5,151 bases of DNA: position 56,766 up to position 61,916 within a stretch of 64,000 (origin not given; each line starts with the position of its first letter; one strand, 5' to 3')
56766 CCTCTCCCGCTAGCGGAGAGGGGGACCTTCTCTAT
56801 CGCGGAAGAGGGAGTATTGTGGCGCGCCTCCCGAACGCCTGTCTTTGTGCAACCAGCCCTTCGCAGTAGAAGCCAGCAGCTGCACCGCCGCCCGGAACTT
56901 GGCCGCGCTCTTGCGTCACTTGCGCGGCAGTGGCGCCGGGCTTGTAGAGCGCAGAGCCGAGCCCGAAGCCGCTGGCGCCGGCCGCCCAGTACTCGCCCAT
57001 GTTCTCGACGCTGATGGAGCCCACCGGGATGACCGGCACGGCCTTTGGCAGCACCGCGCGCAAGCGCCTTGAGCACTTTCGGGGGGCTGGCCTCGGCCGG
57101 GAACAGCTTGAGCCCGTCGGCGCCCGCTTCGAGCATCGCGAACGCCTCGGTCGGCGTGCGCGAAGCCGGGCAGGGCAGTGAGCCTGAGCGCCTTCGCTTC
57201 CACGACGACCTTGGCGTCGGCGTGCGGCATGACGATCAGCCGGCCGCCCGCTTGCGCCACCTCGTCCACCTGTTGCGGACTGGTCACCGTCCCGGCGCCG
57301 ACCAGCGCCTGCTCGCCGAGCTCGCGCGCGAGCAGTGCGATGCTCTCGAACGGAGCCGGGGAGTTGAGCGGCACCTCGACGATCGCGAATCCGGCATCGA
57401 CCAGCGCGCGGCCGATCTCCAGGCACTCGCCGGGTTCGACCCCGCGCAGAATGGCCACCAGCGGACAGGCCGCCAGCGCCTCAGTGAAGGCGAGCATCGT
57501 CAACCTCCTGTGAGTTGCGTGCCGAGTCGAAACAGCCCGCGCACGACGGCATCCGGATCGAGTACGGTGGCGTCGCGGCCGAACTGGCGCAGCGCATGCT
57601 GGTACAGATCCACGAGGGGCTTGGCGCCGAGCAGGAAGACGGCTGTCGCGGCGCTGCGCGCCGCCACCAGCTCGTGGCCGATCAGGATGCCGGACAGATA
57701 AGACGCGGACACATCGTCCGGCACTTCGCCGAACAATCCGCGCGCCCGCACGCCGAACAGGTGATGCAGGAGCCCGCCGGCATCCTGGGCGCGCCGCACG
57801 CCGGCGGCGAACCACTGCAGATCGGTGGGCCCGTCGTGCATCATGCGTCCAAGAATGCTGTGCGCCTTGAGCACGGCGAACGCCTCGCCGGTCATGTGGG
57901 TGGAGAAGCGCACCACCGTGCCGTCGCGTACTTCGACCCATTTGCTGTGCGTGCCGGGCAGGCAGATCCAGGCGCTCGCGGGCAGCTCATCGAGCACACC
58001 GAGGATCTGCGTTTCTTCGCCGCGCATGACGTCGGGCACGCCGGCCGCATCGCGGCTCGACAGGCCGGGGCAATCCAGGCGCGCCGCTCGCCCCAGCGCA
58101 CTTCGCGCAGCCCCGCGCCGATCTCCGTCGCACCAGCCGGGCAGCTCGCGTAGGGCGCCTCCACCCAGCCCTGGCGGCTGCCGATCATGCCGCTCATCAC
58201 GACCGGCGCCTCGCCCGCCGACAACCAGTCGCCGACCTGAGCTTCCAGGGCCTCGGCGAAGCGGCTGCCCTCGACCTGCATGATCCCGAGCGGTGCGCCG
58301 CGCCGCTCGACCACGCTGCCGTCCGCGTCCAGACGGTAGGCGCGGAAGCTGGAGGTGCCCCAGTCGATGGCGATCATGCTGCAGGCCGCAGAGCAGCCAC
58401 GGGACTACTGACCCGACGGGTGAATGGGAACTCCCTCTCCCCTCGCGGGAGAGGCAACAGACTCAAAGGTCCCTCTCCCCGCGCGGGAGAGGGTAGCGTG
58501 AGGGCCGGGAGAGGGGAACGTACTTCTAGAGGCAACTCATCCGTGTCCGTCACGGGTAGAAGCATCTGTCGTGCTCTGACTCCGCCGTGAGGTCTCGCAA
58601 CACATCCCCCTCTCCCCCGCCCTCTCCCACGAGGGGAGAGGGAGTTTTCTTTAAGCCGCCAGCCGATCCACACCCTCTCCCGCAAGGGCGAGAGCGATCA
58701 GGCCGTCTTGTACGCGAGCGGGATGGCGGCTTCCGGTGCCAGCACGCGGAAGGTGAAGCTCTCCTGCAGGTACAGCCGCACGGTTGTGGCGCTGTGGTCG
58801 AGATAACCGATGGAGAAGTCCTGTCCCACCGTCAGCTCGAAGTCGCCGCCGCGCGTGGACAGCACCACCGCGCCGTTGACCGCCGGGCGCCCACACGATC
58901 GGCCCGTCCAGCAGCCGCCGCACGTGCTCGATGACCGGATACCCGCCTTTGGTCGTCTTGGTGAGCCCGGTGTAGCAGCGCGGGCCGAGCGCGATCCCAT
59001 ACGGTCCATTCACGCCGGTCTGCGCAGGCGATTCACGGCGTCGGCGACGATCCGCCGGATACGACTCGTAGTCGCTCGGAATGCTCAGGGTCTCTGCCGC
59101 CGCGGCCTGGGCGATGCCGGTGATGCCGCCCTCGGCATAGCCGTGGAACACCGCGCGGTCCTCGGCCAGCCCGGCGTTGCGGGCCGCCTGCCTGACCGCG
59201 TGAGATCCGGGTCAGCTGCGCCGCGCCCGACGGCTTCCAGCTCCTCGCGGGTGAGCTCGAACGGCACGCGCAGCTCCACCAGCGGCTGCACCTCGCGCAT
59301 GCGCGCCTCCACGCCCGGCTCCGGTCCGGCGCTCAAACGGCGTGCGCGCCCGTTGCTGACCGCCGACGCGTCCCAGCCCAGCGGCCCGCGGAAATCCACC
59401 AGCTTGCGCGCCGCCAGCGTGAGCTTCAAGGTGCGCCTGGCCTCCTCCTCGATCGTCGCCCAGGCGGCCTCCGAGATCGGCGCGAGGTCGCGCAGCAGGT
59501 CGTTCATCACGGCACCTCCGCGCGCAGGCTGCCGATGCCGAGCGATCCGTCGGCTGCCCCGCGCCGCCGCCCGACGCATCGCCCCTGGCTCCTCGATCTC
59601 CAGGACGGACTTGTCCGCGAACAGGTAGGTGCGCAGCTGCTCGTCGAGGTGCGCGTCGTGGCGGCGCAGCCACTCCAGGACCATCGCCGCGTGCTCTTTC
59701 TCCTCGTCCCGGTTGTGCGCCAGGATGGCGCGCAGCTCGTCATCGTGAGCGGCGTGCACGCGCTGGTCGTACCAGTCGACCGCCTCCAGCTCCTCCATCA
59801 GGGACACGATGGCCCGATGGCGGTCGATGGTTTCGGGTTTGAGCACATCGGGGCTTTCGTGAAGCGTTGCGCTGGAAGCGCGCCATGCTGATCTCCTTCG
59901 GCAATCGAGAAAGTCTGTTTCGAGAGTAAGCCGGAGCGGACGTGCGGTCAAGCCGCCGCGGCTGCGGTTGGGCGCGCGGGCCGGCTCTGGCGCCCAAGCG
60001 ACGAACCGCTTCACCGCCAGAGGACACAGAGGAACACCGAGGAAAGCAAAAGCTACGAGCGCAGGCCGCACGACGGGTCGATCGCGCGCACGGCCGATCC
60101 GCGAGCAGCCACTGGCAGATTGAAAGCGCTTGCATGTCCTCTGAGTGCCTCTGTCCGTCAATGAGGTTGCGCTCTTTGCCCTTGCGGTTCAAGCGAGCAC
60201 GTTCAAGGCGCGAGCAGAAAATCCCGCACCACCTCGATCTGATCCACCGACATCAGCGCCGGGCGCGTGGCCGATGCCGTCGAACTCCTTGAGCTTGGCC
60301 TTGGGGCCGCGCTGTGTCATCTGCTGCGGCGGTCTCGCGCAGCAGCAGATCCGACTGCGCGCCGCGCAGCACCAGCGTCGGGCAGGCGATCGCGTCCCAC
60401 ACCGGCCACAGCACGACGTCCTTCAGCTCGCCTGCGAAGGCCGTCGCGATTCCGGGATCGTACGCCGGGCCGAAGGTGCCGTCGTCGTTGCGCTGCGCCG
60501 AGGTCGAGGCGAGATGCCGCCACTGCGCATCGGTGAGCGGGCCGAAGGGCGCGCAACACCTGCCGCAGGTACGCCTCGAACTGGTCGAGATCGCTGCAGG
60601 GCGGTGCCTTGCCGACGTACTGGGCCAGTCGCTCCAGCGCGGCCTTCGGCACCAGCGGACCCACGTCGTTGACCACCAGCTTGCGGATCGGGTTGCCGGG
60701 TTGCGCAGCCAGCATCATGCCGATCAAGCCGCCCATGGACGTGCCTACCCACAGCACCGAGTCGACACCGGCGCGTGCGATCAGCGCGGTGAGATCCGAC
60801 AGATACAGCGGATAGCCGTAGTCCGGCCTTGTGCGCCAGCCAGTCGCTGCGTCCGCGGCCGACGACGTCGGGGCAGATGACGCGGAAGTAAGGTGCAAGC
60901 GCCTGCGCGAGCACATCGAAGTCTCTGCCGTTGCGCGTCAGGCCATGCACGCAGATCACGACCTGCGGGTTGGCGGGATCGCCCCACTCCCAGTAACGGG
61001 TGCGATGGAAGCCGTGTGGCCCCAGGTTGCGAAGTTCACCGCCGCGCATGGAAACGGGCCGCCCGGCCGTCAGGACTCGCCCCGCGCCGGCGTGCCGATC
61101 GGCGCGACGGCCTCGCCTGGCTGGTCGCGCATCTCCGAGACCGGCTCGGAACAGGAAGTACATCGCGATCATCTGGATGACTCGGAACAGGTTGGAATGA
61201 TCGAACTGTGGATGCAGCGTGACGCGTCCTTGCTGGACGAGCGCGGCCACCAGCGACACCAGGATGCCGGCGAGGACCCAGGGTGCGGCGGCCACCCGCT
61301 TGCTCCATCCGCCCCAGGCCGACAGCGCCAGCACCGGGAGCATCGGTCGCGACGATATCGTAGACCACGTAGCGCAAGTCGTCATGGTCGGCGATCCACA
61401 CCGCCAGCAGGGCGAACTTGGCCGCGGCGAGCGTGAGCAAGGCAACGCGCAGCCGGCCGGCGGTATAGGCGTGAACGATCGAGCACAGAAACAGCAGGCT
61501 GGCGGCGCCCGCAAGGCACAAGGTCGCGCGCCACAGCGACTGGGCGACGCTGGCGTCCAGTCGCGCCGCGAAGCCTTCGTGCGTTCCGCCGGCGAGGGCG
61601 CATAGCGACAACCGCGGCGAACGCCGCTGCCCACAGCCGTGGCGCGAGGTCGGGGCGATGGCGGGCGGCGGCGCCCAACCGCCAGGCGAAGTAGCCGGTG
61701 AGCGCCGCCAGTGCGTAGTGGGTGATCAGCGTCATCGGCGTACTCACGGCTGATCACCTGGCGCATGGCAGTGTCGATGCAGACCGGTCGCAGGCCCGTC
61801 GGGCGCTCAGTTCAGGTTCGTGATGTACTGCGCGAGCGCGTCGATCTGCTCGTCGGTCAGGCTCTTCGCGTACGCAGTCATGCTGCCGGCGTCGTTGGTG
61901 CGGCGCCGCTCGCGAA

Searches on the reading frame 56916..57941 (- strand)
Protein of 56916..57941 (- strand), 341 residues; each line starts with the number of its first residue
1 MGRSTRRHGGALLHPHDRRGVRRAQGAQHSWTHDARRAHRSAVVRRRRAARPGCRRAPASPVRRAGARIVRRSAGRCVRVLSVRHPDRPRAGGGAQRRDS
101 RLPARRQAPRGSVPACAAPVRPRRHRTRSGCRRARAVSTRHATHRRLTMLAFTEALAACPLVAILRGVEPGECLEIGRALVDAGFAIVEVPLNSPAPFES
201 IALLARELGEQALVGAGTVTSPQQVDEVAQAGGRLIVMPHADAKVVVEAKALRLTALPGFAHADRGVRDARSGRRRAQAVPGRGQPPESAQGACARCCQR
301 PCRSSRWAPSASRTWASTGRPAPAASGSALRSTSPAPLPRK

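Call 6: search_protein_families(library=pfam, proteins=[window:56916-57941:-])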
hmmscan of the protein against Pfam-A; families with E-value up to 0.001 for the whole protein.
window:56916-57941:- (341 aa): 1 family
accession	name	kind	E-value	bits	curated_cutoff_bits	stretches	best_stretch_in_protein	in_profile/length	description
PF01081.25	Aldolase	-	8.9e-15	55.1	27.8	1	155-262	4-110/196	KDPG and KHG aldolase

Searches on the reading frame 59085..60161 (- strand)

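Call 6: search_protein_families(library=pfam, proteins=[window:59085-60161:-])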
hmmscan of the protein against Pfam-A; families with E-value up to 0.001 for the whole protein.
window:59085-60161:- (358 aa): 2 families
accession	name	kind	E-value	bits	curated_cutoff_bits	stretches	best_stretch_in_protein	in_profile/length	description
PF22277.2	EncFtn-like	-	6.8e-38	128.8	27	1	100-183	2-85/85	EncFtn-like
PF04454.18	Linocin_M18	-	4.4e-32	111.8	24.3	1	219-321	1-102/253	Encapsulating protein for peroxidase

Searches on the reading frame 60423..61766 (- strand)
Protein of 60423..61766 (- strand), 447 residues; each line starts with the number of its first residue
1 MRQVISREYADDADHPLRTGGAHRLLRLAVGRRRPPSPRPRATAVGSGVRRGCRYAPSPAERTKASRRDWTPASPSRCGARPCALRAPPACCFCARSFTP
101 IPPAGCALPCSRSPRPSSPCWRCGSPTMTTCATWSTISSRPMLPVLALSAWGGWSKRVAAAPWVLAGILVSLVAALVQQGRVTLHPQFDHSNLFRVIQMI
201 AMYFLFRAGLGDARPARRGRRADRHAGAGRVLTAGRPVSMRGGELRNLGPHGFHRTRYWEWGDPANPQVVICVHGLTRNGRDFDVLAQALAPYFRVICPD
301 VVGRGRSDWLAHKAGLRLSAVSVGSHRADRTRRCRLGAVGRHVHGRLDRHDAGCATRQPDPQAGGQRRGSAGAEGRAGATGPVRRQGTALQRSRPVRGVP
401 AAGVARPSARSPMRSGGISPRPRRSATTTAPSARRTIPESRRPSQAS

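Call 6: search_protein_families(library=pfam, proteins=[window:60423-61766:-])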
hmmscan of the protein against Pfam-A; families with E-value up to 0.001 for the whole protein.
window:60423-61766:- (447 aa): 2 families
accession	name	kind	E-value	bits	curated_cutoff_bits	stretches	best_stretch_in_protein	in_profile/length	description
PF22285.2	DUF6962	-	2.6e-13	50.9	27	1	142-210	126-194/198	Family of unknown function (DUF6962)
PF00561.26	Abhydrolase_1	-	0.00024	21.3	25.8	1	269-308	2-42/245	alpha/beta hydrolase fold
